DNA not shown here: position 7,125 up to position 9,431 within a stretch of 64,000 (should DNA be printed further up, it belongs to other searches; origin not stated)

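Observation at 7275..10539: Tandem paralogous radical SAMs sharing an H-x-H-x3-L-x2-LTGTPG block; the first has an in-frame 75-aa leader-like N-terminus and a split SPASM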

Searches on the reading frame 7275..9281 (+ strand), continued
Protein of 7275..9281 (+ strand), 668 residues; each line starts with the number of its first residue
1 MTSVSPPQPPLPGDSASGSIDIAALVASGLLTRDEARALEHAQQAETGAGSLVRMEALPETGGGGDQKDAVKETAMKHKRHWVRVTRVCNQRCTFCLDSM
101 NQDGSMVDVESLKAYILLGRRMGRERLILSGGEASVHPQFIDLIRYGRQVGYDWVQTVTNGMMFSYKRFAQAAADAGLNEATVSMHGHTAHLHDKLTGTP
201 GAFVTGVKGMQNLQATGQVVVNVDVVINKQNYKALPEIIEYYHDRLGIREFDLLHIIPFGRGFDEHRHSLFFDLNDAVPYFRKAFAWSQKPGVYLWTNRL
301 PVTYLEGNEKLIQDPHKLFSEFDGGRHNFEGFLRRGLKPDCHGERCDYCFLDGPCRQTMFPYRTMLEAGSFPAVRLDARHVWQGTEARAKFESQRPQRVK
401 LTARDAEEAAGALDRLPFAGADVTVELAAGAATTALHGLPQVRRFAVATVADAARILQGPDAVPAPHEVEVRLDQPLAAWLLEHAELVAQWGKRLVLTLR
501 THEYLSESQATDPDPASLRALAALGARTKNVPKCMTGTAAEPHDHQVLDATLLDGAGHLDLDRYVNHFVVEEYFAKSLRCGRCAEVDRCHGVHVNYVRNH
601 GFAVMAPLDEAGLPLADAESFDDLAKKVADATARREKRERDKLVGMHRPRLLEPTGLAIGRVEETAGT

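Call 24: find_related_loci(query=A1, collection=genome_contigs, flank=10000)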
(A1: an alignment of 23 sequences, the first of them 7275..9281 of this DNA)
Query A1 (668 aa) in genome_contigs; peptide patterns used: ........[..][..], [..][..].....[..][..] (x = any residue, [..] = any of these).
434 stretches matched a pattern; 389 encode a relative of the query (tblastn E <= 1e-3); the best 80 are kept; 80 distinct loci.
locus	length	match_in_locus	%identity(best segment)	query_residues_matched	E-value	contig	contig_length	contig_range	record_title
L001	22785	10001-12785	71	20-649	0e+0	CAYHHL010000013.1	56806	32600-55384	MAG TPA_asm: uncultured Enterobacteriaceae bacterium isolate ERP119702_co1_145 genome assembly, contig: NODE_448_length_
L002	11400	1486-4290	71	20-649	0e+0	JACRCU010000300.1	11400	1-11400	MAG: Deltaproteobacteria bacterium isolate NC_groundwater_1654_Pr3_B-0.1um_9_b SR-2_scaffold_141_2170962, whole genome s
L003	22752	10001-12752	70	20-649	0e+0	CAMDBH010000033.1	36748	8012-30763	MAG: Klebsiella pneumoniae isolate MaH-04nov19-278 genome assembly, contig: MaH-04nov19-C2587, whole genome shotgun sequ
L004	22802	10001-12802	68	7-661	0e+0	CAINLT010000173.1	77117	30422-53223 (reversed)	MAG: uncultured Myxococcales bacterium isolate MJ-time_bin-8340 genome assembly, contig: bin-8340:173/549, whole genome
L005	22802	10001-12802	68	7-661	0e+0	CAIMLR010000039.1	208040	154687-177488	MAG: uncultured Myxococcales bacterium isolate A14_bin-1730 genome assembly, contig: bin-1730:39/50, whole genome shotgu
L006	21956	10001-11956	68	2-661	0e+0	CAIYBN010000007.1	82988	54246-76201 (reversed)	MAG: uncultured Myxococcales bacterium isolate MJ-time_bin-1663 genome assembly, contig: bin-1663:007/149, whole genome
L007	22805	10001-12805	71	20-649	0e+0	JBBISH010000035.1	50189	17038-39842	MAG: Myxococcales bacterium isolate STS170223_bin_369 NODE_433_length_50189_cov_2.43983, whole genome shotgun sequence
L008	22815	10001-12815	69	12-649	0e+0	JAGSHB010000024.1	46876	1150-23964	MAG: Myxococcales bacterium isolate GY13CH_bin.24 k141_189830_length_46907_cov_47.2021, whole genome shotgun sequence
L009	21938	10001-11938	69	13-661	0e+0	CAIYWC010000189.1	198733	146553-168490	MAG: uncultured Myxococcales bacterium isolate AlinenLipids_bin-2060 genome assembly, contig: bin-2060:189/236, whole ge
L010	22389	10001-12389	68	20-649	0e+0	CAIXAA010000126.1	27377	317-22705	MAG: uncultured Myxococcales bacterium isolate MJ120716A_bin-0880 genome assembly, contig: bin-0880:126/998, whole genom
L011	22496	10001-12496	68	12-661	0e+0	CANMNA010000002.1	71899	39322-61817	MAG: Myxococcales bacterium isolate ZH-15may19-284 genome assembly, contig: ZH-15May19-c514, whole genome shotgun sequen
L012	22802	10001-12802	69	20-649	0e+0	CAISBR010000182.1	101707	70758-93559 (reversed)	MAG: uncultured Myxococcales bacterium isolate Ki3-D4_bin-362 genome assembly, contig: bin-362:182/244, whole genome sho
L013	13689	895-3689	71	20-649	0e+0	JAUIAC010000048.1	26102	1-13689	MAG: bacterium isolate 5_bin.26 NODE_1529_length_26102_cov_2.760154, whole genome shotgun sequence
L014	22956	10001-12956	68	16-649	0e+0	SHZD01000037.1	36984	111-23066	MAG: Myxococcales bacterium isolate Baikal-deep-G136 BACOMB-C4830, whole genome shotgun sequence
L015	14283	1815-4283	68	21-661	0e+0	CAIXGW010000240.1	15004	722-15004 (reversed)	MAG: uncultured Myxococcales bacterium isolate ErkenSummer_bin-0937 genome assembly, contig: bin-0937:240/404, whole gen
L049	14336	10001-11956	37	26-610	2e-122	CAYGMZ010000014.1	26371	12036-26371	MAG TPA_asm: uncultured Nannocystaceae bacterium isolate ERP116193_co2_37 genome assembly, contig: NODE_4599_length_2637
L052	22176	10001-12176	39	63-609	5e-117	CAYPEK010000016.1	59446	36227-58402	MAG TPA_asm: uncultured bacterium isolate binchicken_co246_416 genome assembly, contig: NODE_599_length_59446_cov_7.8679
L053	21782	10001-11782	40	73-608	7e-117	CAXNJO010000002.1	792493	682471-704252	MAG: Polyangiales bacterium isolate ME-04may21-LR-79 genome assembly, contig: ME-04may21-LR-C45, whole genome shotgun se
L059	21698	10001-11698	39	73-608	1e-115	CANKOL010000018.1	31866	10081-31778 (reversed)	MAG: Sandaracinaceae bacterium isolate RH-9nov16-262 genome assembly, contig: RH-9nov16-C-C2332, whole genome shotgun se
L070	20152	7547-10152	40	65-608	9e-113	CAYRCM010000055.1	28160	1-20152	MAG TPA_asm: uncultured Myxococcales bacterium isolate binchicken_co66_105 genome assembly, contig: NODE_2791_length_281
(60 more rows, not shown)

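Call 51: predict_structure(alignment_id=A3)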
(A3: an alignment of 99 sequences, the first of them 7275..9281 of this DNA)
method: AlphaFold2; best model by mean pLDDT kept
length: 668 residues; sequences in the alignment: 99
mean_pLDDT: 87.8   pTM: 0.86
mean pLDDT of the five models: 87.8, 87.6, 87.3, 86.8, 85.8
residues with pLDDT >= 90: 476; 70-90: 106; 50-70: 28; < 50: 58
segments of 3 or more residues with pLDDT < 50: 1-17, 45-57, 59-62, 644-646, 648-668
pLDDT, mean of each block of 10 residues (from residue 1): 38 48 74 68 47 38 69 85 83 82 85 92 92 87 98 96 96 98 97 94 97 98 97 98 98 94 91 91 96 94 95 93 90 95 89 94 98 98 97 98 98 97 98 97 98 97 97 98 98 98 97 98 97 95 96 98 97 95 93 98 96 88 79 72 51 40 41
secondary structure, 60 per line:
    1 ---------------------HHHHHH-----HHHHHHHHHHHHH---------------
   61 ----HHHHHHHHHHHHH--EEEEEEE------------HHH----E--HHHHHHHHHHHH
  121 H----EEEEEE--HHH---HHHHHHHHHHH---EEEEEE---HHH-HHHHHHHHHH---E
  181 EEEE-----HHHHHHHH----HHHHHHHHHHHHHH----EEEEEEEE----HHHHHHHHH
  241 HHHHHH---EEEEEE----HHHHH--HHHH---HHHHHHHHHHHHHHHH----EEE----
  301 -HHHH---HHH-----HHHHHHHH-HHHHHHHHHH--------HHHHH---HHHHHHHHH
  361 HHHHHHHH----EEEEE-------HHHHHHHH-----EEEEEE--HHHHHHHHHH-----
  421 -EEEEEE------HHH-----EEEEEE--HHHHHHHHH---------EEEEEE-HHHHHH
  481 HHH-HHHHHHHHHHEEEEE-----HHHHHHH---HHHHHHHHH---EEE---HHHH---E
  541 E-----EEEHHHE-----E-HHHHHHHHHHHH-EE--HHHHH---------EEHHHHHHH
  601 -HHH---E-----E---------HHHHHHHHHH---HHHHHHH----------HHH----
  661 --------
elements in order (helices of 4 or more, strands of 3 or more residues): H22-27 H33-45 H65-77 E80-86 H109-121 E126-131 H140-150 E154-159 H167-176 E180-184 H190-197 H202-215 E220-227 H232-246 E250-255 H260-264 H267-270 H274-289 E294-296 H302-305 H317-324 H326-335 H344-348 H352-368 E373-377 H385-392 E398-403 H406-415 E422-427 E442-447 H450-458 E468-473 H475-483 H485-494 E495-499 H505-511 H515-523 E527-529 H533-536 E547-549 H561-572 H578-582 H594-600 H624-633 H637-643

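Call 54: fold_search(model_id=the predicted structure, library=pdb)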
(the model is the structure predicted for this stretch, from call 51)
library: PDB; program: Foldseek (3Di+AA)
matches with E <= 10: 1662; with E <= 0.001: 116
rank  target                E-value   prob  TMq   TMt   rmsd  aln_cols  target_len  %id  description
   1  7vob                  7.3e-09  1.00  0.25  0.50   2.0       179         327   27  The crystal structure of a Radical SAM Enzyme BlsE involved in the Biosynthesis of Blasticidin S (released 2022-05-04)
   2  7tom                  4.2e-08  1.00  0.28  0.37   3.0       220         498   19  X-ray crystal structure of glycerol dibiphytanyl glycerol tetraether - macrocyclic archaeol synthase (GDGT-MAS) from Met (released 2022-08-31)
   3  9dfu                  7.2e-08  1.00  0.29  0.65   2.9       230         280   16  X-ray crystal structure of the second Viperin-like enzyme from T. virens variant F40H with bound CTP and SAM (released 2025-02-19)
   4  6efn                  8.9e-08  1.00  0.29  0.49   2.7       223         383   19  Structure of a RiPP maturase, SkfB (released 2018-10-24)
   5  9dfn                  1.8e-07  1.00  0.28  0.63   3.0       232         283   16  X-ray crystal structure of the second viperin-like enzyme from Trichoderma virens with bound CTP and SAM (released 2025-02-19)
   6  3iiz                  2.0e-07  1.00  0.28  0.49  16.5       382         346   13  X-ray structure of the FeFe-hydrogenase maturase HydE from T. maritima in complex with S-adenosyl-L-methionine (released 2009-09-22)
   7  9dfw_A                2.3e-07  1.00  0.28  0.64   2.9       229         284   19  X-ray crystal structure of an engineered Viperin-like enzyme from T. virens with bound CTP and SAM (released 2025-02-12)
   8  7tol                  2.4e-07  1.00  0.28  0.38   3.0       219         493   20  X-ray crystal structure of glycerol dibiphytanyl glycerol tetraether - macrocyclic archaeol synthase (GDGT-MAS) from Met (released 2022-08-31)
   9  9cg2                  2.7e-07  1.00  0.24  0.43   6.7       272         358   14  DUF512 protein from Pyrococcus furiosus (released 2025-03-05)
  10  5fep                  3.6e-07  1.00  0.27  0.49  17.4       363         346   14  HydE from T. maritima in complex with (2R,4R)-MeTDA (released 2016-04-06)
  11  5vsl_A                4.2e-07  1.00  0.28  0.67   3.3       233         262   18  Crystal structure of viperin with bound [4Fe-4S] cluster and S-adenosylhomocysteine (SAH) (released 2017-06-14)
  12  7o1t                  4.4e-07  1.00  0.27  0.47  21.2       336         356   14  Fe(CO)2CNCl species bound [HydE from T. Maritima (released 2021-05-26)
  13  1tv7_A                4.6e-07  1.00  0.26  0.51   4.2       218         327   20  Structure of the S-adenosylmethionine dependent Enzyme MoaA (released 2004-08-31)
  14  5few                  5.4e-07  1.00  0.26  0.46  15.9       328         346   13  HydE from T. maritima in complex with S-adenosyl-L-cysteine (final product) (released 2016-04-06)
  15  9dfw_B                5.7e-07  1.00  0.29  0.63   2.8       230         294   19  X-ray crystal structure of an engineered Viperin-like enzyme from T. virens with bound CTP and SAM (released 2025-02-12)
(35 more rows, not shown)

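Call 76: search_protein_families(library=ncbifam, proteins=[L053:11922-13052:-], max_evalue=1)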
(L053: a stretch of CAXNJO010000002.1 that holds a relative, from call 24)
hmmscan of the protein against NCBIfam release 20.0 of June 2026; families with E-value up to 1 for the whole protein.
L053:11922-13052:- (376 aa): 0 families
